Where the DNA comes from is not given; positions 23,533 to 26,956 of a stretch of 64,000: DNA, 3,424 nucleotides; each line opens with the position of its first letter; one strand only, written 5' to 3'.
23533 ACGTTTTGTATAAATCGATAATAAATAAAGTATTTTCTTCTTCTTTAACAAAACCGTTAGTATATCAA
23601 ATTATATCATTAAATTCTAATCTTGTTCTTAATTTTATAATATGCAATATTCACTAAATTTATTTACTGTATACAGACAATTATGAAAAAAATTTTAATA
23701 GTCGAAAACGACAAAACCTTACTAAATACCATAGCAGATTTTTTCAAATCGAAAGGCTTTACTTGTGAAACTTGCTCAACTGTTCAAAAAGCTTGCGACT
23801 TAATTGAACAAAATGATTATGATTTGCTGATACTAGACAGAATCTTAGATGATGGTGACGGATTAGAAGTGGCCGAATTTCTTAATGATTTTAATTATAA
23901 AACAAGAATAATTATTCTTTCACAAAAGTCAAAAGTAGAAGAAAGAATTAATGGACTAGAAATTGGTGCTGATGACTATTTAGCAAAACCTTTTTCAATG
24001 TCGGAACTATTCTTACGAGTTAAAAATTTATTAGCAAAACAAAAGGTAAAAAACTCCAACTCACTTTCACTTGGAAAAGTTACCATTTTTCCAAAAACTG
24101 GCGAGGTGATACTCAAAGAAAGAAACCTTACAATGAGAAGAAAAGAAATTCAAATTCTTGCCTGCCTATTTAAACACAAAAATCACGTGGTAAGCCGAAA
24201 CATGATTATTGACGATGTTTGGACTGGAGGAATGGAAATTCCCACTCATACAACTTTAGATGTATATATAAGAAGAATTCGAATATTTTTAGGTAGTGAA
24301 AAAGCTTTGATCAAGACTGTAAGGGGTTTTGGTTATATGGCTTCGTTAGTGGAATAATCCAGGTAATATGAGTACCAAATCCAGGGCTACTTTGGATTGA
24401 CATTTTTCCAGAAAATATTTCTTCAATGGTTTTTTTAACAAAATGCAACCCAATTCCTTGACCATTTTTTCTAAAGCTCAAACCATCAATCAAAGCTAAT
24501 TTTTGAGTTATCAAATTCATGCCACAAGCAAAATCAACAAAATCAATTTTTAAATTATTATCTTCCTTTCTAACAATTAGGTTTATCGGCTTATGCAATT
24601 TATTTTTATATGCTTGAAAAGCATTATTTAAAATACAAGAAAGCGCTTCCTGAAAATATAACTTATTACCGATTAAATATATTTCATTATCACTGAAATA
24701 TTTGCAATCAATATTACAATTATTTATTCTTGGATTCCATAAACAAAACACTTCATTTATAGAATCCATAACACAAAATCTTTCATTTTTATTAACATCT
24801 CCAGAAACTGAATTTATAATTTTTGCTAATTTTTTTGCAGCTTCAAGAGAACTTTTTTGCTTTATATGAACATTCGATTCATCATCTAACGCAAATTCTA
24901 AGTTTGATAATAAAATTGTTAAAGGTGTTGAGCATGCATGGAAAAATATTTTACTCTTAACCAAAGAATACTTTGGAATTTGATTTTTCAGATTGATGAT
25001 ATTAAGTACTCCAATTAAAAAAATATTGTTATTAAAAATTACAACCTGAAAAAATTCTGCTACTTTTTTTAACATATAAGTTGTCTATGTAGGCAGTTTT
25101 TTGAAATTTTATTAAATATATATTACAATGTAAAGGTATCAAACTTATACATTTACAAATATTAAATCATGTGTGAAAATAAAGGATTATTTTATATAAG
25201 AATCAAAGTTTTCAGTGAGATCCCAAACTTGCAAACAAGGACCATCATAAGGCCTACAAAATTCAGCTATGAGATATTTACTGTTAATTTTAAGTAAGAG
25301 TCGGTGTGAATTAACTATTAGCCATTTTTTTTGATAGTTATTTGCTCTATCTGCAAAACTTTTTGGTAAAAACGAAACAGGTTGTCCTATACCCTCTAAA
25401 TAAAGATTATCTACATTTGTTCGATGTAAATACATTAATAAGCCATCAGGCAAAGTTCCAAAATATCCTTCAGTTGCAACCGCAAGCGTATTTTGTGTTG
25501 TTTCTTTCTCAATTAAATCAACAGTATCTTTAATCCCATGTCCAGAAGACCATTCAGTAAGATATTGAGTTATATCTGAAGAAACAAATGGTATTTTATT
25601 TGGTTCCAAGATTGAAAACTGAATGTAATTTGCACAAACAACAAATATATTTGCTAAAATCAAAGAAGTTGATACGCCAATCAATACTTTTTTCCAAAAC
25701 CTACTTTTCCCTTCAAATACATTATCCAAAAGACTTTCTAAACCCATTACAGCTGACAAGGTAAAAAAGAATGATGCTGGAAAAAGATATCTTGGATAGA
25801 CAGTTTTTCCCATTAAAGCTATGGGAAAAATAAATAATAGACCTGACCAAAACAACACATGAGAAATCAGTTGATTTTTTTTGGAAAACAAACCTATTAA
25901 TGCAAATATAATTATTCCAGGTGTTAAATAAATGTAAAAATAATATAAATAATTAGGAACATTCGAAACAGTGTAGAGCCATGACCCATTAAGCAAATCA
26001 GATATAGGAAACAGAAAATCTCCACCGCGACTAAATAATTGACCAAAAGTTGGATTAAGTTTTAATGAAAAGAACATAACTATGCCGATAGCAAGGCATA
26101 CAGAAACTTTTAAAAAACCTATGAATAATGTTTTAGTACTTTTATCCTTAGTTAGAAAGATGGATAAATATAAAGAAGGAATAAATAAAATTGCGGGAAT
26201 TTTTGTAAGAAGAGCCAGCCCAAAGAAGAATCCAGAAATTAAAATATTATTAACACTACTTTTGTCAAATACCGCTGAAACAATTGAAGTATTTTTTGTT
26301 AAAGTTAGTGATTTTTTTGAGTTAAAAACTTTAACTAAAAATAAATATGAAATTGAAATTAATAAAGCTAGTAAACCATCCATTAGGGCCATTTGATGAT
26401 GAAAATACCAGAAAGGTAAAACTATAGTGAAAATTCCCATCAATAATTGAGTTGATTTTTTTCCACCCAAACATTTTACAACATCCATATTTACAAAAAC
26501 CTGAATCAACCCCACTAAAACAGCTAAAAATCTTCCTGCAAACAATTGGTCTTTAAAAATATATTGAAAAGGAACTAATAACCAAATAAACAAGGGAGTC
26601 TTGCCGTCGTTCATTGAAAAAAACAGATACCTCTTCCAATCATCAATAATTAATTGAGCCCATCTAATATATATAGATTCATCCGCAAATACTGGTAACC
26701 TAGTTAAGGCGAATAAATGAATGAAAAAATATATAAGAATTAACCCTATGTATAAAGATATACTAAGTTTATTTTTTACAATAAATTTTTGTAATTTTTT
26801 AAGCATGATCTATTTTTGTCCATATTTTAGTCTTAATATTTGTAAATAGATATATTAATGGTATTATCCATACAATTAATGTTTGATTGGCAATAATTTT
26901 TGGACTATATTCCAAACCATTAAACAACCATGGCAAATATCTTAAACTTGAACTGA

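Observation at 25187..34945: Roughly 10-kb co-oriented envelope glycosylation cluster with three or four GT-C membrane transferases, two GT2 polyprenol-phosphate transferases and a GDP-6-deoxyhexose pathway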

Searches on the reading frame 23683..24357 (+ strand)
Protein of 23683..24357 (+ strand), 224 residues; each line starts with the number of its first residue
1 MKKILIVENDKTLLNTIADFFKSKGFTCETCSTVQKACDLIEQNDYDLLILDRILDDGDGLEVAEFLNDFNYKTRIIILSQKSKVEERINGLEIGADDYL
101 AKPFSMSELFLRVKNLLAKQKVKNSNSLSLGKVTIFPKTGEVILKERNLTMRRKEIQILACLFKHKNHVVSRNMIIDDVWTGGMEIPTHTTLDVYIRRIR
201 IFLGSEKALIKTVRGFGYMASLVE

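Call 8: search_protein_families(library=pfam, proteins=[window:23683-24357:+], max_evalue=0.01)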
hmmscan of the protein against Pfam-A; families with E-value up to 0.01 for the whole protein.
window:23683-24357:+ (224 aa): 3 families
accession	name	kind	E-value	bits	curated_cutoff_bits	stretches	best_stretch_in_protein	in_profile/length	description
PF00072.30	Response_reg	-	2.6e-24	85.9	30.2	1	4-113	1-110/111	Response regulator receiver domain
PF00486.34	Trans_reg_C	-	3.6e-18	65.8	26.2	1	148-219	3-76/77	Transcriptional regulatory protein, C terminal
PF20274.4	cREC_REC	-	0.00065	20.8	27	1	24-90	13-83/88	Cyclic-phosphate processing Receiver domain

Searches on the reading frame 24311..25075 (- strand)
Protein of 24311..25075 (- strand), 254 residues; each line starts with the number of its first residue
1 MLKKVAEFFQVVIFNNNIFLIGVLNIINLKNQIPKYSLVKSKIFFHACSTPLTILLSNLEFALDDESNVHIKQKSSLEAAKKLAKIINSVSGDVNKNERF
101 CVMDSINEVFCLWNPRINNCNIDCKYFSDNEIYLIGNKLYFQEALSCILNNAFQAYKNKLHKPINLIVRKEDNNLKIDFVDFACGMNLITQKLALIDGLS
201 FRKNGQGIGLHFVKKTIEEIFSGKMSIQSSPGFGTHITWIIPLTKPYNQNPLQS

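Call 8: search_protein_families(library=pfam, proteins=[window:24311-25075:-], max_evalue=0.01)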
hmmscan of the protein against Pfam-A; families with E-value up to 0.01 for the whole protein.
window:24311-25075:- (254 aa): 2 families
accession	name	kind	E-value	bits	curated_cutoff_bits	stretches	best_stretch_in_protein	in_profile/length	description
PF02518.31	HATPase_c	-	2.4e-08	34.8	26.4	1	140-244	5-110/111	Histidine kinase-, DNA gyrase B-, and HSP90-like ATPase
PF14501.12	HATPase_c_5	-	6.4e-05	23.3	22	1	143-230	8-91/102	GHKL domain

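Call 73: search_protein_families(library=ncbifam, proteins=[window:24311-25075:-], max_evalue=0.00001)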
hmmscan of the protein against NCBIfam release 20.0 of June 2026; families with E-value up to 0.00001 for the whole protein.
window:24311-25075:- (254 aa): 5 families
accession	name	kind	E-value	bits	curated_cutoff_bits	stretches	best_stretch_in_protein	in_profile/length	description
NF008298.1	PRK11086.1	subfamily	1.5e-11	43.4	520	1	147-244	430-526/529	DcuS/MalK family sensor histidine kinase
NF008468.0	PRK11360.1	equivalog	3.6e-09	35.6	646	1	108-249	473-614/616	two-component system sensor histidine kinase AtoS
NF038334.1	malate_HK_MalK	exception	4.6e-09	35.5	800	1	147-244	430-526/533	malate sensor histidine kinase MalK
TIGR02916.1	PEP_his_kin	equivalog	1.3e-08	33.9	300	1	82-242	523-679/679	XrtA/PEP-CTERM system histidine kinase PrsK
NF046044.1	PnpS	equivalog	1.1e-06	27.9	400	1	97-242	242-390/390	two-component system histidine kinase PnpS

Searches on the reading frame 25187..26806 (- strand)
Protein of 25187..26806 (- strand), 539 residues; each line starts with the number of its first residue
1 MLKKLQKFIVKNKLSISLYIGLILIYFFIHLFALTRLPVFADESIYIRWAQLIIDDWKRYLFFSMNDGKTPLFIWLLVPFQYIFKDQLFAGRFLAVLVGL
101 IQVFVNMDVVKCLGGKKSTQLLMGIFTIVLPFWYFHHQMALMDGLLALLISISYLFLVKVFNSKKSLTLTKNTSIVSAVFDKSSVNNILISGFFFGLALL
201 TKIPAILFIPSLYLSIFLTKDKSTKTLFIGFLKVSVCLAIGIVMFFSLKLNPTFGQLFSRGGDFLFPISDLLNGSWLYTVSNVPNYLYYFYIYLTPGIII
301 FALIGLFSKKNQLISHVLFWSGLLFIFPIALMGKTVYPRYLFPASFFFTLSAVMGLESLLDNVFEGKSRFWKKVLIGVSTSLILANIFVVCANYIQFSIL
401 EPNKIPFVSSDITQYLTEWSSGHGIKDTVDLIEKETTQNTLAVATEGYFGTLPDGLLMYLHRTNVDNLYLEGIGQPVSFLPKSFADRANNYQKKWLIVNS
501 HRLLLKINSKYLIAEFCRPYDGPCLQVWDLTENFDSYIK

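Call 3: search_protein_families(library=pfam, proteins=[window:25187-26806:-], max_evalue=0.01)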
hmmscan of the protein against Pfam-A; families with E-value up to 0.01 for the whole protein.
window:25187-26806:- (539 aa): 1 family
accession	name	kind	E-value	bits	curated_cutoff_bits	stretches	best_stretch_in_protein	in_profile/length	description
PF13231.12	PMT_2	-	1.8e-07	31.9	26.1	1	69-238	2-151/160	Dolichyl-phosphate-mannose-protein mannosyltransferase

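Call 4: search_protein_families(library=ncbifam, proteins=[window:25187-26806:-], max_evalue=0.01)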
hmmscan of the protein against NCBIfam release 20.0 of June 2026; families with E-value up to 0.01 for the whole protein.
window:25187-26806:- (539 aa): 0 families

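Call 23: search_solved_structures(query=window:25187-26806:-, max_evalue=1)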
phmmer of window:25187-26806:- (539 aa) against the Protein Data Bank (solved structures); distinct sequences matched with E-value up to 1: 2.
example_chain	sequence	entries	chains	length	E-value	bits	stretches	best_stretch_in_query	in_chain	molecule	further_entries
5irc_A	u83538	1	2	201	0.059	15.4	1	390-463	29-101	Rho GTPase-activating protein 35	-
3fk2_A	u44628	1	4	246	0.11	14.5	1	390-462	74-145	Glucocorticoid receptor DNA-binding factor 1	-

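Call 51: find_homologous_proteins(query=window:25187-26806:-)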
Query window:25187-26806:- (539 aa): 829 proteins with E <= 0.001 among 8000 candidates; the best 120 are listed.
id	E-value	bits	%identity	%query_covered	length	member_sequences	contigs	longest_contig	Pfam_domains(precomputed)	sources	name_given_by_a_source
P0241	0.0e+0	1190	100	100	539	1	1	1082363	PF13231.13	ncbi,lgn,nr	ncbi:MAG: glycosyltransferase family 39 protein [Pseudomonadales bacterium]|nr:glycosyltransferase f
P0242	2.2e-227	774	64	100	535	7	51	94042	PF02366.25,PF13231.13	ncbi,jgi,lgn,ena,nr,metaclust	ncbi:MAG: hypothetical protein COZ34_02585 [Candidatus Pacebacteria bacterium CG_4_10_14_3_um_filter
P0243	1.1e-224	765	63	100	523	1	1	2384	PF02366.25,PF13231.13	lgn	-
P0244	1.4e-223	762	64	98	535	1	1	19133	PF02366.25,PF13231.13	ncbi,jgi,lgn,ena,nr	ncbi:glycosyltransferase family 39 protein [Patescibacteria group bacterium]|nr:glycosyltransferase 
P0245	9.5e-223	759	62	100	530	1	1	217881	PF02366.25,PF13231.13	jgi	jgi:4-amino-4-deoxy-L-arabinose transferase-like glycosyltransferase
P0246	1.6e-214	732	61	100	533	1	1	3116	PF02366.25,PF13231.13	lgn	-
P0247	2.0e-214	732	62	100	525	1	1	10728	PF02366.25,PF13231.13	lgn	-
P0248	2.3e-205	702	57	94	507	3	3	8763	PF02366.25,PF13231.13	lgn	-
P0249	8.3e-204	696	60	97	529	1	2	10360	PF02366.25,PF13231.13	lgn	-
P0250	3.7e-195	668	59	96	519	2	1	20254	PF02366.25,PF13231.13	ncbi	-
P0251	2.1e-178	613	55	95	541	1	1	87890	PF02366.25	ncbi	-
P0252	5.4e-173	595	52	94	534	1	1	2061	PF13231.13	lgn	-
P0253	6.8e-171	588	50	96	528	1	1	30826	PF13231.13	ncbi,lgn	-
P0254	3.1e-169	582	51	96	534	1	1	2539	PF13231.13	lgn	-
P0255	3.5e-169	582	51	95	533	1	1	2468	PF02366.25,PF13231.13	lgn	-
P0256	6.3e-169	581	50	96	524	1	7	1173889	PF13231.13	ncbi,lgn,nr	ncbi:MAG: hypothetical protein BroJett025_05600 [Patescibacteria group bacterium]|nr:MAG: hypothetic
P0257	8.1e-169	581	51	98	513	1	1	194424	PF02366.25,PF13231.13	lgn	-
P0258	1.2e-167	577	50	95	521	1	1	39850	PF02366.25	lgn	-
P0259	1.7e-166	573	50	96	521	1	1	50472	PF02366.25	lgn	-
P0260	5.8e-166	572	50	96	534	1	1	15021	PF13231.13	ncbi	-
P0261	1.3e-165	570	51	96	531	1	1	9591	PF02366.25,PF13231.13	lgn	-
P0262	2.9e-164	566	50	96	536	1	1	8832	PF13231.13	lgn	-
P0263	4.2e-163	562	50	95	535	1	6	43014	PF13231.13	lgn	-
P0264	1.4e-162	560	50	96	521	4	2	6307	PF02366.25,PF13231.13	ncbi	-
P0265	2.0e-162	560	50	94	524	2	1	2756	PF02366.25,PF13231.13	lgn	-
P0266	6.1e-162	558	50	95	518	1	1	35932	PF02366.25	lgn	-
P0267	2.2e-161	556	51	99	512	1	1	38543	PF02366.25,PF13231.13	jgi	jgi:4-amino-4-deoxy-L-arabinose transferase-like glycosyltransferase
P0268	1.1e-160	554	50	99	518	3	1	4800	PF02366.25,PF13231.13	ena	-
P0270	1.0e-159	551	50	98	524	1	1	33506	PF13231.13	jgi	jgi:4-amino-4-deoxy-L-arabinose transferase-like glycosyltransferase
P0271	1.7e-159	550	51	94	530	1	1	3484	PF02366.25,PF13231.13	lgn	-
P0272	4.2e-159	549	51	95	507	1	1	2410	PF02366.25,PF13231.13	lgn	-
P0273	6.1e-159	548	50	93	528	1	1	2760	PF02366.25,PF13231.13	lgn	-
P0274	1.2e-158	547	50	96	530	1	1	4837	PF02366.25,PF13231.13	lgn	-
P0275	4.1e-158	546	49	95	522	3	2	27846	PF02366.25,PF13231.13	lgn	-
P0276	5.5e-158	545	49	99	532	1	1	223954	PF02366.25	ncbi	-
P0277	6.6e-158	545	48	95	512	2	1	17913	PF02366.25,PF13231.13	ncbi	-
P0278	1.7e-157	544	50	95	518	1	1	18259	PF02366.25,PF13231.13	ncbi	ncbi:MAG TPA: phospholipid carrier-dependent glycosyltransferase [Patescibacteria group bacterium]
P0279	2.4e-157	543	51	94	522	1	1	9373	PF02366.25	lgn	-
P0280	2.6e-157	543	48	98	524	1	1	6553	PF02366.25,PF13231.13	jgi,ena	-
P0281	3.8e-157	542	49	95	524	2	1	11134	PF02366.25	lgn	-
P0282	8.0e-157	541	49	95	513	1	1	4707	PF02366.25,PF13231.13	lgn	-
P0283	1.2e-156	541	50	94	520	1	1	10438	PF02366.25,PF13231.13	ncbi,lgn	ncbi:MAG: glycosyltransferase family 39 protein [Patescibacteria group bacterium]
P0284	4.5e-156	539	48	97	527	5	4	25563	PF02366.25,PF13231.13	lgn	-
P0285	5.3e-156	539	48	95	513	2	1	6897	PF02366.25,PF13231.13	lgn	-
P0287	1.4e-155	537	50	96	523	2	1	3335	PF02366.25,PF13231.13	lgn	-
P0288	2.1e-155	537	49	97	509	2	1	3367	PF02366.25,PF13231.13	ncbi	-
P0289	3.0e-155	536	49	94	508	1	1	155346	PF02366.25,PF13231.13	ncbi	-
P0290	4.3e-155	536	48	99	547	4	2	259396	PF02366.25,PF13231.13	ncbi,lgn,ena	-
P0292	7.2e-155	535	51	96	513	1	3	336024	PF02366.25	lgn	-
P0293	1.1e-154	534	51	98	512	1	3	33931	PF02366.25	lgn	-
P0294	1.1e-154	534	49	98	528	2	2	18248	PF02366.25,PF13231.13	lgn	-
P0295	2.3e-154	533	50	94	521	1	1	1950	PF02366.25,PF13231.13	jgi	jgi:4-amino-4-deoxy-L-arabinose transferase-like glycosyltransferase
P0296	2.3e-154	533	47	97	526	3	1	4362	PF02366.25,PF13231.13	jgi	-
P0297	2.7e-154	533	52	98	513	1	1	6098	PF02366.25,PF13231.13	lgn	-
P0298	3.1e-154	533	49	98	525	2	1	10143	PF02366.25,PF13231.13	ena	-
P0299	7.0e-154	532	50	95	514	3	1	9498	PF02366.25,PF13231.13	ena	-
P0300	1.2e-153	531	49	96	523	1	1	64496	PF02366.25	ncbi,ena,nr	ncbi:MAG: phospholipid carrier-dependent glycosyltransferase [bacterium]|nr:phospholipid carrier-dep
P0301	1.5e-153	531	48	95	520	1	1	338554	PF02366.25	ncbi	-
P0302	1.6e-153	531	48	96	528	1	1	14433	PF02366.25,PF13231.13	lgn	-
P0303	2.4e-153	530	49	98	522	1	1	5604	PF02366.25,PF13231.13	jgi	jgi:4-amino-4-deoxy-L-arabinose transferase-like glycosyltransferase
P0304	3.6e-153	529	48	97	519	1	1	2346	PF02366.25,PF13231.13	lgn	-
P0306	6.5e-153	529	48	95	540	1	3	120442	PF02366.25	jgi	jgi:4-amino-4-deoxy-L-arabinose transferase-like glycosyltransferase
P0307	2.2e-152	527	49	93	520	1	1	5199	PF02366.25,PF13231.13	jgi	jgi:4-amino-4-deoxy-L-arabinose transferase-like glycosyltransferase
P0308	2.8e-152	526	48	95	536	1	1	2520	PF02366.25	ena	-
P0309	3.3e-152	526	49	96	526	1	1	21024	PF02366.25,PF13231.13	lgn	-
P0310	5.5e-152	525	49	95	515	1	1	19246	PF02366.25,PF13231.13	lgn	-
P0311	5.8e-152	525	49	95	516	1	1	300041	PF02366.25,PF13231.13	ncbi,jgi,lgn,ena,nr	ncbi:MAG: phospholipid carrier-dependent glycosyltransferase [Candidatus Pacebacteria bacterium]|nr:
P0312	7.0e-152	525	50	98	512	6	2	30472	PF02366.25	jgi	-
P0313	7.0e-152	525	51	95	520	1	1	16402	PF02366.25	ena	-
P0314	1.4e-151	524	48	96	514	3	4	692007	PF02366.25,PF13231.13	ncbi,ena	-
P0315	1.4e-151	524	49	95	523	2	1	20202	PF02366.25,PF13231.13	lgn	-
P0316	1.7e-151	524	49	95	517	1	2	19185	PF02366.25,PF13231.13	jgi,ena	-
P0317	1.8e-151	524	45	100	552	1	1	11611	PF02366.25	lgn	-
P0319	4.2e-151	523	48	95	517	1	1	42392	PF02366.25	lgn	-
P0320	4.8e-151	522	49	95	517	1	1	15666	PF02366.25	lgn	-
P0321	5.5e-151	522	50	95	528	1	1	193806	PF02366.25,PF13231.13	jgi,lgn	-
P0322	9.7e-151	521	49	95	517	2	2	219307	PF02366.25,PF13231.13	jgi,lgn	jgi:4-amino-4-deoxy-L-arabinose transferase-like glycosyltransferase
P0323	1.2e-150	521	47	95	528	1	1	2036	PF02366.25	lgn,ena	-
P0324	2.1e-150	520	50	95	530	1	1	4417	PF02366.25,PF13231.13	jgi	jgi:4-amino-4-deoxy-L-arabinose transferase-like glycosyltransferase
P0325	2.5e-150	520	49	96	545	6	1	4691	PF02366.25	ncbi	-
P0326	3.3e-150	520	48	94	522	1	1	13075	PF02366.25,PF13231.13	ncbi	ncbi:MAG: glycosyltransferase family 39 protein [Microgenomates group bacterium]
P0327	4.1e-150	519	49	95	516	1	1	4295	PF02366.25,PF13231.13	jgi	jgi:4-amino-4-deoxy-L-arabinose transferase-like glycosyltransferase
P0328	4.3e-150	519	50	95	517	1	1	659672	PF02366.25,PF13231.13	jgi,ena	jgi:4-amino-4-deoxy-L-arabinose transferase-like glycosyltransferase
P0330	5.8e-150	519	46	100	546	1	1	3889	PF02366.25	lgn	-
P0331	6.0e-150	519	49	95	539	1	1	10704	PF02366.25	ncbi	-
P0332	1.5e-149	517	49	94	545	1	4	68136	PF02366.25,PF13231.13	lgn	-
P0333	2.3e-149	517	45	100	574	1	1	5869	PF02366.25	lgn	-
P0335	4.1e-149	516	46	96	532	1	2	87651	PF02366.25,PF13231.13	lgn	-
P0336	4.3e-149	516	47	95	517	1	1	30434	PF02366.25,PF13231.13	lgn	-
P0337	4.3e-149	516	49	96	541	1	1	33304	PF02366.25,PF13231.13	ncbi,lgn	-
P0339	1.6e-148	514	46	98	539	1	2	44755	PF02366.25,PF13231.13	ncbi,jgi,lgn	ncbi:MAG: glycosyltransferase family 39 protein [Candidatus Woesebacteria bacterium]|jgi:4-amino-4-d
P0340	2.0e-148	514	48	94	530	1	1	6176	PF02366.25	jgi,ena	-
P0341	4.7e-148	512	46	98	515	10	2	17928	PF02366.25,PF13231.13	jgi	-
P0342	7.5e-148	512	45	99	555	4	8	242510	PF02366.25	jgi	jgi:hypothetical protein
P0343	7.9e-148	512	47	95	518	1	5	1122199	PF02366.25,PF13231.13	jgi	jgi:4-amino-4-deoxy-L-arabinose transferase-like glycosyltransferase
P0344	1.0e-147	511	46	96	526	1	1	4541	PF02366.25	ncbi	-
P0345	1.2e-147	511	46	97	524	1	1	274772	PF02366.25,PF13231.13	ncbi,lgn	-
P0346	1.2e-147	511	47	98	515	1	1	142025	PF02366.25,PF13231.13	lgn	-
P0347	1.2e-147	511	49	96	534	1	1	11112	PF02366.25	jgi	jgi:4-amino-4-deoxy-L-arabinose transferase-like glycosyltransferase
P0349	1.6e-147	511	49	95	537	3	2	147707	PF02366.25,PF13231.13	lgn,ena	-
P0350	1.8e-147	511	47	94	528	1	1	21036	PF02366.25,PF13231.13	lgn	-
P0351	2.3e-147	510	46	95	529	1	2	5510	PF02366.25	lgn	-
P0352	5.5e-147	509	48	96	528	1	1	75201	PF02366.25,PF13231.13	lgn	-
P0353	1.1e-146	508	48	96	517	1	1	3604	PF02366.25,PF13231.13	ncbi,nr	ncbi:MAG: glycosyltransferase family 39 protein [bacterium]|nr:glycosyltransferase family 39 protein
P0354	1.5e-146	508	46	94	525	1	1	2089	PF02366.25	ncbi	-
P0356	1.7e-146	507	45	97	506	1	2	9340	PF02366.25,PF13231.13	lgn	-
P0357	3.4e-146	506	46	95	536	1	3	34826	PF02366.25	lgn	-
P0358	4.1e-146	506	46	99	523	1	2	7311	PF02366.25,PF13231.13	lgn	-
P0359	5.1e-146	506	48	93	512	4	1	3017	PF02366.25,PF13231.13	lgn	-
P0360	5.7e-146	506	49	95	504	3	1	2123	PF02366.25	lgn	-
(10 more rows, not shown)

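Call 53: search_solved_structures(query=A3, max_evalue=1, show_alignments=2)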
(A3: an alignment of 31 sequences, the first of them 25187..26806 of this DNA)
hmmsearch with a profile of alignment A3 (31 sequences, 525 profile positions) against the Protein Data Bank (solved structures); distinct sequences matched with E-value up to 1: 1.
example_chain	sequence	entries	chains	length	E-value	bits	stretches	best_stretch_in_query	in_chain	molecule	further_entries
7qca_SM0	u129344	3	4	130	0.26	13.1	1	338-400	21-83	40S ribosomal protein S12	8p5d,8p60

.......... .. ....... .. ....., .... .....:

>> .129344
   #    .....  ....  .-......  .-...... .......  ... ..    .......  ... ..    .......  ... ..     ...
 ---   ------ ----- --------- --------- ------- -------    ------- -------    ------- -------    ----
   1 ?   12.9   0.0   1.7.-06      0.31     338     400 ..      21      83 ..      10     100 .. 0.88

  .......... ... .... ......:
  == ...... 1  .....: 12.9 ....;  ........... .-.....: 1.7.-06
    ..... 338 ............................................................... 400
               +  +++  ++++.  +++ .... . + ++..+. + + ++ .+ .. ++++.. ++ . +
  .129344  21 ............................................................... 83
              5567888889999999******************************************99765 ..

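Call 82: find_encoding_contigs(protein=P0241, flank=10000, max_places=3)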
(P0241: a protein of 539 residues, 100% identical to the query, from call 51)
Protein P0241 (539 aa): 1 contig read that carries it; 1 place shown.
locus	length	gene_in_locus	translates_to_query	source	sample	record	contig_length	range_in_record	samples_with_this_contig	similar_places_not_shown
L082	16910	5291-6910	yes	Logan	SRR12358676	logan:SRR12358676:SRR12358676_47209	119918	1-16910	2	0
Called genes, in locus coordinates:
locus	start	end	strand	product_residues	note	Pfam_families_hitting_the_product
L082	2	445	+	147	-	?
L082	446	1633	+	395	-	PF00535:Glycos_transf_2, PF10111:Glyco_tranf_2_2 (faint), PF04138:GtrA_DPMS_TM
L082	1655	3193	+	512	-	PF13231:PMT_2 (weak)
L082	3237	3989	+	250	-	PF00535:Glycos_transf_2, PF10111:Glyco_tranf_2_2 (weak)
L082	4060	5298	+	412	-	PF26314:MptA_B_family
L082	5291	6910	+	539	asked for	PF13231:PMT_2 (weak)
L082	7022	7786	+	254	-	PF02518:HATPase_c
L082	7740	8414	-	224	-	PF00072:Response_reg, PF00486:Trans_reg_C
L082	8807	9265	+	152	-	-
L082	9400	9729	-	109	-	-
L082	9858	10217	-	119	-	-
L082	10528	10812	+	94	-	-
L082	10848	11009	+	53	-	-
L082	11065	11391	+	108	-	-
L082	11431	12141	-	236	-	PF01634:HisG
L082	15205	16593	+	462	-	PF02366:PMT, PF13231:PMT_2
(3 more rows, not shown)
